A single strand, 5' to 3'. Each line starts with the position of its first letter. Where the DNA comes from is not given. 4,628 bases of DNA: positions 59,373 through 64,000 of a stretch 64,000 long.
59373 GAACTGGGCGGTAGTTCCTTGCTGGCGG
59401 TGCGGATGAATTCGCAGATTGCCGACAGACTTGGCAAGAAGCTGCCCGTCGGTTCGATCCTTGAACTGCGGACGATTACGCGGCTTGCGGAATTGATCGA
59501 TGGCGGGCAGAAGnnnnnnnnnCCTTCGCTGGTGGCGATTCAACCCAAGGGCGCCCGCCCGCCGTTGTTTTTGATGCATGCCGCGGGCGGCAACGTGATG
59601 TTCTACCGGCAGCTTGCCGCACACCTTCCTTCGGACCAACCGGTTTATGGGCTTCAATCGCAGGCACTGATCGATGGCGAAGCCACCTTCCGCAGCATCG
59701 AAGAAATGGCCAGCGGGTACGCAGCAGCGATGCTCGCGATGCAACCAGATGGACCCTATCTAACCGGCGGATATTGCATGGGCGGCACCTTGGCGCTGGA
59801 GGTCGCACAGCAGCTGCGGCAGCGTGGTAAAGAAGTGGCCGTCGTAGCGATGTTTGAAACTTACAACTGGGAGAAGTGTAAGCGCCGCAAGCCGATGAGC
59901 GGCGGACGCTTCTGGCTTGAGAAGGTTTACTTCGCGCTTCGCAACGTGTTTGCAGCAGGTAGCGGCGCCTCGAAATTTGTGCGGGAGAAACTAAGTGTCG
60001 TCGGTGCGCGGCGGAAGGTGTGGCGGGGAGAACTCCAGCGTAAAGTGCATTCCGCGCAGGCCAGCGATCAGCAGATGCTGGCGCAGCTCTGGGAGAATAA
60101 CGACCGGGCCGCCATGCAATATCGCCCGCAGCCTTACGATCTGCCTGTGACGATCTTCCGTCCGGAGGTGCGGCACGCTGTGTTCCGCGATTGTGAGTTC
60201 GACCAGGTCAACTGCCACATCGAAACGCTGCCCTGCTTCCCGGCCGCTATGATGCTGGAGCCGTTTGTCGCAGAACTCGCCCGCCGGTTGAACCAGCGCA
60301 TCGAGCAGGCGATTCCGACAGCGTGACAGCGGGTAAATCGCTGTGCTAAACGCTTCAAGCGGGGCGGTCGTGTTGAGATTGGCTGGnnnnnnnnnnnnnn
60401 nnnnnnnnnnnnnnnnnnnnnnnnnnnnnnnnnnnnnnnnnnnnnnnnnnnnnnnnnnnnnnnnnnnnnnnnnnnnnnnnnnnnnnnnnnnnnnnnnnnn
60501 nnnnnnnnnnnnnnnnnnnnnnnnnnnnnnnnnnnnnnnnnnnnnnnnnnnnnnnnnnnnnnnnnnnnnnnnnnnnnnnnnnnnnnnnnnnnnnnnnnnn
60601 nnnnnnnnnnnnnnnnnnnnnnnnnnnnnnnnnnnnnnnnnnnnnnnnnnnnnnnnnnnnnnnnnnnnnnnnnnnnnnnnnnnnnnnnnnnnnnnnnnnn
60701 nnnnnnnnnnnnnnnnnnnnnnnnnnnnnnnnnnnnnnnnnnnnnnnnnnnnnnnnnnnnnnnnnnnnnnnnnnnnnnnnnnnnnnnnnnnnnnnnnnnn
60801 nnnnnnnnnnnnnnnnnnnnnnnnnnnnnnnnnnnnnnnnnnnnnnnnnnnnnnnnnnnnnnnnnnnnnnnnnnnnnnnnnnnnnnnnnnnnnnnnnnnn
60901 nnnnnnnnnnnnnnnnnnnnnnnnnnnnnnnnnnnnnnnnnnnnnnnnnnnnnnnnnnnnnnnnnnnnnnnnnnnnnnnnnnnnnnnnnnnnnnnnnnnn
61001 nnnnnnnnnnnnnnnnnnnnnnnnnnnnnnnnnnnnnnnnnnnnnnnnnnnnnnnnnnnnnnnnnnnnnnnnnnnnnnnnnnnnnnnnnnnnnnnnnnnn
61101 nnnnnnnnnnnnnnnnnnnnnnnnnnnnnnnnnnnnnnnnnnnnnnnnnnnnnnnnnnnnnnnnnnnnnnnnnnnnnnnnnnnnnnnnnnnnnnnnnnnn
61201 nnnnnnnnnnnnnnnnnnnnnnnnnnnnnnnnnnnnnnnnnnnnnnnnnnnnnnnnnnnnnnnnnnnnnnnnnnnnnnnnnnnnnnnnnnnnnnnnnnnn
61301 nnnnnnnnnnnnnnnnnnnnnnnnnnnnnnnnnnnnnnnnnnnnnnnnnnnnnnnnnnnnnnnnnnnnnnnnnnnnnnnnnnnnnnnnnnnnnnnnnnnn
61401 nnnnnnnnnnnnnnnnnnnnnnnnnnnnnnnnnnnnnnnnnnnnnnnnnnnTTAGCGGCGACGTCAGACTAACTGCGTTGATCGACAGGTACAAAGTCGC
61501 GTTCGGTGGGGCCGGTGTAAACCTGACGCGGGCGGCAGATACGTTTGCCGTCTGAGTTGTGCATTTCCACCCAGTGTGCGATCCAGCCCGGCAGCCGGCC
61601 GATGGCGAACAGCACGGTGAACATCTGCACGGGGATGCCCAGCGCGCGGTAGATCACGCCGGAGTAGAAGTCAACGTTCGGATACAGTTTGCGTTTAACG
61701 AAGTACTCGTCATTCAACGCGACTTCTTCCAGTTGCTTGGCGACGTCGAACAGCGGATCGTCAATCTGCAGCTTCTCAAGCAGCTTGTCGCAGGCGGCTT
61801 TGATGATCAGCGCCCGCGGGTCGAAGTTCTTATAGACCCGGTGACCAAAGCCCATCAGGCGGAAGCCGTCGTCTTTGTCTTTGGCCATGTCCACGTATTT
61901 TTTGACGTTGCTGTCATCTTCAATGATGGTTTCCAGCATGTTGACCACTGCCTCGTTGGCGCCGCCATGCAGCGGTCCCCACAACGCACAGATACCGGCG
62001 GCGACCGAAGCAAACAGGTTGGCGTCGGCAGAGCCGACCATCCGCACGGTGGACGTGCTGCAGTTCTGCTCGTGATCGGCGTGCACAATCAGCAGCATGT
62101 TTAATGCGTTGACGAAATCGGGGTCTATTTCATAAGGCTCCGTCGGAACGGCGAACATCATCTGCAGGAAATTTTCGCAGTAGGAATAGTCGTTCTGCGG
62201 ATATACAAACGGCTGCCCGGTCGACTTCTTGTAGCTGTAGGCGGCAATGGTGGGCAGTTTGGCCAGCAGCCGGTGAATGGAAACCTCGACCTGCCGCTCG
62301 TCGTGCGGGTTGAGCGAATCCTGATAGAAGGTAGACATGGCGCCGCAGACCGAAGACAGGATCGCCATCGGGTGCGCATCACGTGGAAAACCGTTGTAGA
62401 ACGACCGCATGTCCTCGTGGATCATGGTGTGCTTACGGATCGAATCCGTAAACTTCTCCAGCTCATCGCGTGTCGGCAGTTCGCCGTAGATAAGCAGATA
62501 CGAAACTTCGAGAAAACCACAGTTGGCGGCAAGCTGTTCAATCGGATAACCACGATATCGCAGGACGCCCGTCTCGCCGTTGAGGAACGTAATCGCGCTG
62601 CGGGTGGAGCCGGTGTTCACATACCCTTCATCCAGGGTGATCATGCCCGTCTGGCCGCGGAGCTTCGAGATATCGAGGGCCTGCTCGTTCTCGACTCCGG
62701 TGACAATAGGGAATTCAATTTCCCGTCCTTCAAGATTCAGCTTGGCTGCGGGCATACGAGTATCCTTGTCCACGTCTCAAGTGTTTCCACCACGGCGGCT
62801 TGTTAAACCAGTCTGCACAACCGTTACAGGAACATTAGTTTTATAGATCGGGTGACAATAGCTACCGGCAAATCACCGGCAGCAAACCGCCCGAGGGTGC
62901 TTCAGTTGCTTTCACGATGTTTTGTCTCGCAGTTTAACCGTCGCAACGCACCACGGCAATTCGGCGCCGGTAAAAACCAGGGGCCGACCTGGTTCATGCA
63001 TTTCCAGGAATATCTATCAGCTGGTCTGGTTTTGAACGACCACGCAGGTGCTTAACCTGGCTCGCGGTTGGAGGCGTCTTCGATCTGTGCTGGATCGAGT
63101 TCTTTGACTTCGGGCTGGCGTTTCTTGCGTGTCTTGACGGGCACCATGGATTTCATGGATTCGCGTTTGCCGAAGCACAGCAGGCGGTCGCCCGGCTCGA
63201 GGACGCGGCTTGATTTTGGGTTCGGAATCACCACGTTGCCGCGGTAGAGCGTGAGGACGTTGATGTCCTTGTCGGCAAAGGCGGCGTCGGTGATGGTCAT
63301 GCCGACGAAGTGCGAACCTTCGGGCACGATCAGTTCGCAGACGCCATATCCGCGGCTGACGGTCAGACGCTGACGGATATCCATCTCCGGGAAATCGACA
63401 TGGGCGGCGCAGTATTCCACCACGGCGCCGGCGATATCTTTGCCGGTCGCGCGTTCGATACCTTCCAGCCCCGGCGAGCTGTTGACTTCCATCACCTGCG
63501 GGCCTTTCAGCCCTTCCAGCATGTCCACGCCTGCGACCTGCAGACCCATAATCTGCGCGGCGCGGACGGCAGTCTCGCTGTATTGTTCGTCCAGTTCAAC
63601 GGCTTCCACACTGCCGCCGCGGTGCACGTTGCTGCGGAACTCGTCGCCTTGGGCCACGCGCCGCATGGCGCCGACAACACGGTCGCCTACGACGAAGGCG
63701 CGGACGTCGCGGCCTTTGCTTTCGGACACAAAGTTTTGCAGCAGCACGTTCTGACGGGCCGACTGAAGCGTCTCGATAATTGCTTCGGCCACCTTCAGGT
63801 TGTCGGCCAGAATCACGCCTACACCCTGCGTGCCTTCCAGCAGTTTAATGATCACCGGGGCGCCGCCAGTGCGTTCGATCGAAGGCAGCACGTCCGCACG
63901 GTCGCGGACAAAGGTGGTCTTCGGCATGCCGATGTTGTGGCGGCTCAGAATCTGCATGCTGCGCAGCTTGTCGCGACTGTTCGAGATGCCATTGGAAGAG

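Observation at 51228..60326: Compact two-gene polyketide locus with an FkbH-type glycolytic-starter loading module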

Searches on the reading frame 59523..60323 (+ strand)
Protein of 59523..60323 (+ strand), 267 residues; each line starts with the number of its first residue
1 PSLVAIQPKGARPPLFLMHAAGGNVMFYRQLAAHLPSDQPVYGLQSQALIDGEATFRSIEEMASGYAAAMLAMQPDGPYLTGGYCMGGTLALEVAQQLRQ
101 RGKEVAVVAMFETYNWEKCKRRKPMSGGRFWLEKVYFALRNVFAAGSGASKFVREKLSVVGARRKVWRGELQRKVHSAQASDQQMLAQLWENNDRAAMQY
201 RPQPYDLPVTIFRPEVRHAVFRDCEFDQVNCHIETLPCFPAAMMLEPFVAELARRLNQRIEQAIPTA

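Call 33: find_homologous_proteins(query=window:59523-60323:+, max_evalue=1e-10)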
Query seq(267 aa) (267 aa): 63 proteins with E <= 1e-10 among 1244 candidates.
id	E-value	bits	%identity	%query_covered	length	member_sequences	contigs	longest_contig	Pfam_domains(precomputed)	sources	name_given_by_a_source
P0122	1.4e-66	242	45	98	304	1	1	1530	PF00975.27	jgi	jgi:thioesterase domain-containing protein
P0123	1.4e-61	226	47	98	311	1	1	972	PF00975.27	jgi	jgi:pimeloyl-ACP methyl ester carboxylesterase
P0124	2.7e-61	225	45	98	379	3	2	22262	PF00550.32,PF00975.27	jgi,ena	jgi:thioesterase domain-containing protein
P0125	4.3e-61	224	44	98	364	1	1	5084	PF00550.32,PF12697.14,PF00561.27,PF00975.27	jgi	jgi:phthiocerol/phenolphthiocerol synthesis type-I polyketide synthase E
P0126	8.4e-61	223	45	99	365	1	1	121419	PF00550.32,PF00561.27,PF00975.27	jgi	jgi:phthiocerol/phenolphthiocerol synthesis type-I polyketide synthase E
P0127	9.0e-61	223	45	100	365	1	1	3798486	PF00550.32,PF00975.27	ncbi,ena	-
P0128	9.6e-61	223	44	98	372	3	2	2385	PF00550.32,PF00975.27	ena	-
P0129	1.1e-60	223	44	99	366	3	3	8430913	PF00550.32,PF12697.14,PF00975.27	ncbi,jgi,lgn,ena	ncbi:MAG: alpha/beta fold hydrolase [Candidatus Acidiferrum sp.]|jgi:phthiocerol/phenolphthiocerol s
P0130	1.1e-60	223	43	99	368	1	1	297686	PF00550.32,PF12697.14,PF00561.27,PF00975.27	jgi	jgi:thioesterase domain-containing protein/acyl carrier protein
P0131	1.3e-60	223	44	99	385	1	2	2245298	PF00550.32,PF12697.14,PF00975.27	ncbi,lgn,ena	-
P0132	2.6e-60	222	45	98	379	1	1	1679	PF00550.32,PF12697.14,PF00561.27,PF00975.27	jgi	jgi:phthiocerol/phenolphthiocerol synthesis type-I polyketide synthase E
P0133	4.8e-60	221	45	98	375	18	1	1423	PF00550.32,PF12697.14,PF00561.27,PF00975.27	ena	-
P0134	9.5e-60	220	42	98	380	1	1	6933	PF00550.32,PF00561.27,PF00975.27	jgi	jgi:thioesterase domain-containing protein/acyl carrier protein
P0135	1.6e-59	219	42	98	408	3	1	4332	PF00550.32,PF00561.27,PF00975.27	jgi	-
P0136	5.2e-59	217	42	98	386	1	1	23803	PF00550.32,PF00975.27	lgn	-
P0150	7.2e-54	201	41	94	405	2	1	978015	PF00550.32,PF00975.27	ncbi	ncbi:MAG: thioesterase domain-containing protein [Caldilineaceae bacterium]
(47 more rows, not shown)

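Call 35: find_encoding_contigs(protein=P0129, flank=10000, max_places=2)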
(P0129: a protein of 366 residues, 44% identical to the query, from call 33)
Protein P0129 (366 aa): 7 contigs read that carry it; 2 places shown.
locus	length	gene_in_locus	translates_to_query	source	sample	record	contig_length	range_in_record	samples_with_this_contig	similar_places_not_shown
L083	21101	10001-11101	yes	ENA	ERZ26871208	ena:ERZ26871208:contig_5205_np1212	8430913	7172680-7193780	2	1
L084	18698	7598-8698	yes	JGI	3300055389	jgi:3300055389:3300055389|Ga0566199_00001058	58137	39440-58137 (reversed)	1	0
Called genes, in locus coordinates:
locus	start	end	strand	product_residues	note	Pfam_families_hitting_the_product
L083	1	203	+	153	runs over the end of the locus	PF04892:VanZ-LLP1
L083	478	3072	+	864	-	PF15780:ASH, PF22544:HYDIN_VesB_CFA65-like_Ig, PF15780:ASH, PF22073:Cep192_D4, PF22544:HYDIN_VesB_CFA65-like_Ig, PF07610:DUF1573, PF15780:ASH, PF22073:Cep192_D4, +33 more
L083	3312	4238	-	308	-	PF09721:Exosortase_EpsH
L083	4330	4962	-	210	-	-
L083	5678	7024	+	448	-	PF03721:UDPG_MGDP_dh_N, PF03807:F420_oxidored (faint), PF00984:UDPG_MGDP_dh, PF03720:UDPG_MGDP_dh_C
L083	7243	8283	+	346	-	PF01757:Acyl_transf_3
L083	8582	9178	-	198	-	PF22624:AASDHPPT_N, PF01648:ACPS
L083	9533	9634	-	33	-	-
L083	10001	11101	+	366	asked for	PF00550:PP-binding, PF00975:Thioesterase, PF12697:Abhydrolase_6 (weak)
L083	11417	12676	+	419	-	PF00070:Pyr_redox (faint), PF07992:Pyr_redox_2 (weak), PF13454:NAD_binding_9 (faint), PF13738:Pyr_redox_3, PF13434:Lys_Orn_oxgnase (weak)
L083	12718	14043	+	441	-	PF01053:Cys_Met_Meta_PP, PF00155:Aminotran_1_2, PF01041:DegT_DnrJ_EryC1, PF00266:Aminotran_5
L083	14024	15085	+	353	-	PF04204:HTS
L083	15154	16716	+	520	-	PF00501:AMP-binding, PF13193:AMP-binding_C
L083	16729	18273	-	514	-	PF02776:TPP_enzyme_N, PF02775:TPP_enzyme_C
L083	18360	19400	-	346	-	PF02388:FemAB (faint), PF13480:Acetyltransf_6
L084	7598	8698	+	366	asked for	PF00550:PP-binding, PF00975:Thioesterase, PF12697:Abhydrolase_6 (weak)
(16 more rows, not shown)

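Call 36: find_encoding_contigs(protein=P0150, flank=10000, max_places=2)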
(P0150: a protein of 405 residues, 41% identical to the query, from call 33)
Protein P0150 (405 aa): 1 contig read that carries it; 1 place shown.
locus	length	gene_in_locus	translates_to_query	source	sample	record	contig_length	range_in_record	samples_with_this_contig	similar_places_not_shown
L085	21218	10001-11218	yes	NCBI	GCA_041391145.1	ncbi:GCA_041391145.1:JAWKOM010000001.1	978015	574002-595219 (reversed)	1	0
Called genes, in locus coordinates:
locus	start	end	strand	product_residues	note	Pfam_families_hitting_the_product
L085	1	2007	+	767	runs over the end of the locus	PF00109:ketoacyl-synt, PF02801:Ketoacyl-synt_C, PF16197:KAsynt_C_assoc, PF22336:RhiE-like_linker, PF22621:CurL-like_PKS_C, PF00698:Acyl_transf_1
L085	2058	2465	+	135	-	-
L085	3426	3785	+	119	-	-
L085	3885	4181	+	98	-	-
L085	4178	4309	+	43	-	-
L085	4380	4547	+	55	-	-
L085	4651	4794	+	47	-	-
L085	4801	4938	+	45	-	-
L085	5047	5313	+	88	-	-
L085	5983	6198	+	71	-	-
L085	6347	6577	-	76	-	-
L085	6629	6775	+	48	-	-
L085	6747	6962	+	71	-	-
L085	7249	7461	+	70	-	-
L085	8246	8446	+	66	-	-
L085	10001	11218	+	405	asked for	PF00550:PP-binding, PF00975:Thioesterase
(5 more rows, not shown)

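Call 66: find_encoding_contigs(protein=P0127, flank=9000, max_places=1)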
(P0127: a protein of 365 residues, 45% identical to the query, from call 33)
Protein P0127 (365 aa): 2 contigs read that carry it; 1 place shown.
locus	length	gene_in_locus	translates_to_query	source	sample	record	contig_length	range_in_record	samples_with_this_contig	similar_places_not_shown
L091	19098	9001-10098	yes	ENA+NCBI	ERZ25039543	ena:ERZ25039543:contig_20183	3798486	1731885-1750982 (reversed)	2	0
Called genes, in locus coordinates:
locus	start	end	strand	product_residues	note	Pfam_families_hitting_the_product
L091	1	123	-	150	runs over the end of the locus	-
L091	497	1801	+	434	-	PF15780:ASH, PF22073:Cep192_D4, PF22544:HYDIN_VesB_CFA65-like_Ig (weak), PF25248:Ig_CFAP65_8th (faint), PF07610:DUF1573 (faint), PF12371:TMEM131_like_N (faint), PF15780:ASH (weak)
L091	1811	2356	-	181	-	PF00908:dTDP_sugar_isom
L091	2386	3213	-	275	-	PF00483:NTP_transferase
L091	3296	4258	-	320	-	PF01073:3Beta_HSD, PF01370:Epimerase, PF02719:Polysacc_synt_2, PF07993:NAD_binding_4 (faint), PF13460:NAD_binding_10, PF16363:GDP_Man_Dehyd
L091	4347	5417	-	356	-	PF01073:3Beta_HSD, PF01370:Epimerase, PF02719:Polysacc_synt_2, PF04321:RmlD_sub_bind, PF07993:NAD_binding_4, PF16363:GDP_Man_Dehyd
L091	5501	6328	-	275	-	PF00149:Metallophos (weak)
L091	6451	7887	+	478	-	PF00171:Aldedh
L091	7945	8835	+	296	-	PF00535:Glycos_transf_2, PF10111:Glyco_tranf_2_2, PF13641:Glyco_tranf_2_3 (weak)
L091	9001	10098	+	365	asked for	PF00550:PP-binding, PF00975:Thioesterase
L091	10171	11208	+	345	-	PF13480:Acetyltransf_6, PF02388:FemAB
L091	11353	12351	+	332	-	PF00550:PP-binding, PF00975:Thioesterase, PF12697:Abhydrolase_6 (weak)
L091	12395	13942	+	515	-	PF02776:TPP_enzyme_N, PF02775:TPP_enzyme_C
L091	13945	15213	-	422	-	PF02655:ATP-grasp_3 (faint), PF15632:ATPgrasp_Ter (weak), PF02786:CPSase_L_D2 (weak)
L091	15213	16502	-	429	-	PF00070:Pyr_redox (faint), PF01266:DAO (faint), PF01494:FAD_binding_3 (faint), PF03486:HI0933_like (faint), PF07992:Pyr_redox_2, PF13738:Pyr_redox_3, PF13434:Lys_Orn_oxgnase, PF07992:Pyr_redox_2 (weak), +3 more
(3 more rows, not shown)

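Call 67: find_encoding_contigs(protein=P0130, flank=9000, max_places=1)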
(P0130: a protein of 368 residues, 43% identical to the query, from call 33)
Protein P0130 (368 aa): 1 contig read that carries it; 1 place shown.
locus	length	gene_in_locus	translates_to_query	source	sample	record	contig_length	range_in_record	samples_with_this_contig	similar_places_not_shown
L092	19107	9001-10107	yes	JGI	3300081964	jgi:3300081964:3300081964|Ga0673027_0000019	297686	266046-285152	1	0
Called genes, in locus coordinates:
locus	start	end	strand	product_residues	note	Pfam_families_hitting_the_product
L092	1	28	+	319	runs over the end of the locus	PF00158:Sigma54_activat, PF14532:Sigma54_activ_2, PF25601:AAA_lid_14, PF02954:HTH_8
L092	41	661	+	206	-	PF02563:Poly_export, PF10531:SLBB, PF22461:SLBB_2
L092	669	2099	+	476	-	-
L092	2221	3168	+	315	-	PF13191:AAA_16 (faint), PF25199:nSTAND_NTPase5 (faint), PF25201:nSTAND6 (weak), PF12775:AAA_7 (faint), PF13245:AAA_19 (faint), PF13401:AAA_22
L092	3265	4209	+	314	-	PF01073:3Beta_HSD, PF01370:Epimerase, PF02719:Polysacc_synt_2, PF04321:RmlD_sub_bind, PF05368:NmrA (faint), PF13460:NAD_binding_10, PF16363:GDP_Man_Dehyd, PF07993:NAD_binding_4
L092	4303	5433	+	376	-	PF13385:Laminin_G_3, PF04892:VanZ-LLP1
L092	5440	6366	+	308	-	PF00535:Glycos_transf_2, PF10111:Glyco_tranf_2_2, PF13641:Glyco_tranf_2_3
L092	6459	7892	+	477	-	PF00171:Aldedh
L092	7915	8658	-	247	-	PF22624:AASDHPPT_N, PF01648:ACPS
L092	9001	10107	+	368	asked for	PF00550:PP-binding, PF00561:Abhydrolase_1 (faint), PF00975:Thioesterase, PF12697:Abhydrolase_6 (weak)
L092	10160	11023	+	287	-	PF01063:Aminotran_4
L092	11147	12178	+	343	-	PF00550:PP-binding, PF00561:Abhydrolase_1, PF00975:Thioesterase, PF12146:Hydrolase_4 (weak), PF12697:Abhydrolase_6 (weak)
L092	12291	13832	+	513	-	PF02776:TPP_enzyme_N, PF02775:TPP_enzyme_C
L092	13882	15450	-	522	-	PF00501:AMP-binding, PF13193:AMP-binding_C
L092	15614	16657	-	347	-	PF04204:HTS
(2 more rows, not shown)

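Call 82: search_protein_representatives(protein=window:59526-60323:+)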
Query: 266 residues. Proteins with E-value up to 0.001 (for the whole library): 34469; up to 1e-10: 19586; up to 1e-30: 335. The best 150 are listed.
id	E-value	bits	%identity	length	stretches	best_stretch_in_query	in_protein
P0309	9.5e-176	598.3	100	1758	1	1-266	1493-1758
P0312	3.3e-77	275.4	52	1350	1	2-263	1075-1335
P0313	3.8e-62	226.1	53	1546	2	1-108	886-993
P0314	2.1e-60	220.4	41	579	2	1-214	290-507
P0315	4.4e-60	219.3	45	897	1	2-265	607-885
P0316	7.2e-60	218.6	47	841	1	1-263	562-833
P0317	2.3e-59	217.0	43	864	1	10-257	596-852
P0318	3.7e-59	216.3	40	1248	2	2-256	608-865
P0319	5.6e-59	215.7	45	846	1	2-263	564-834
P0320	6.0e-59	215.6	42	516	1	1-264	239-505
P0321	2.3e-57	210.4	43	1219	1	2-262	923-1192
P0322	4.5e-57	209.4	35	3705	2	1-260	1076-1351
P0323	5.1e-57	209.3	44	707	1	2-262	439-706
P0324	1.3e-56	207.9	37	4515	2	2-261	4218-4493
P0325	2.9e-56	206.8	44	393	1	2-262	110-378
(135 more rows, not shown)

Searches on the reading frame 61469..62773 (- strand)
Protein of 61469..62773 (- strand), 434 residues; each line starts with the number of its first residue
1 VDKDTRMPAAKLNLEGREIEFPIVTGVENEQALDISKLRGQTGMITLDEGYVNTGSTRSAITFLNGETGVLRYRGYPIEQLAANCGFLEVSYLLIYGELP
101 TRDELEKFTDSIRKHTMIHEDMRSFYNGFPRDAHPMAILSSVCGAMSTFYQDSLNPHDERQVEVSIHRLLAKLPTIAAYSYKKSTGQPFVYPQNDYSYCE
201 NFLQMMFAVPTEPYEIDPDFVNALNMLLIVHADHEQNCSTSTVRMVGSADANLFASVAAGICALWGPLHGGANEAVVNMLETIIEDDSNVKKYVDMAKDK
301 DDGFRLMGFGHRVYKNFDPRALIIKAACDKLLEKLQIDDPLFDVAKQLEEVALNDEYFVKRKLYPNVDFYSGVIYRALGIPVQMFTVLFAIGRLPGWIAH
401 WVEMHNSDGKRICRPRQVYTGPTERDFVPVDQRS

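Call 6: search_protein_families(library=pfam, proteins=[window:61469-62773:-], max_evalue=0.001)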
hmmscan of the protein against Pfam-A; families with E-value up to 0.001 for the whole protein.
window:61469-62773:- (434 aa): 1 family
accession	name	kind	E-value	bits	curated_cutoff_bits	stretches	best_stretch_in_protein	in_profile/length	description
PF00285.26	Citrate_synt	-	6.2e-143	476.6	27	1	50-416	1-357/357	Citrate synthase, C-terminal domain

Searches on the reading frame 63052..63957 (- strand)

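Call 6: search_protein_families(library=pfam, proteins=[window:63052-63957:-], max_evalue=0.001)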
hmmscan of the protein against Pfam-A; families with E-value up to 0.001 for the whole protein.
window:63052-63957:- (301 aa): 5 families
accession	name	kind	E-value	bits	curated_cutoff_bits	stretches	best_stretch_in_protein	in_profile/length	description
PF08443.16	RimK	-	6.2e-54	182.9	21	1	1-182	8-187/188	RimK-like ATP-grasp domain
PF02955.21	GSH-S_ATP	-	1e-18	67.8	23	1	11-169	12-172/175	Prokaryotic glutathione synthetase, ATP-grasp domain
PF02080.26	TrkA_C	-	5.2e-10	39.5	27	1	208-270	3-65/71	TrkA-C domain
PF14397.11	ATPgrasp_ST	-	0.00011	22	31.4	0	125-175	217-269/278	Sugar-transfer associated ATP-grasp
PF02655.19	ATP-grasp_3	-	0.00014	22.5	23.2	1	30-160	29-155/160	ATP-grasp domain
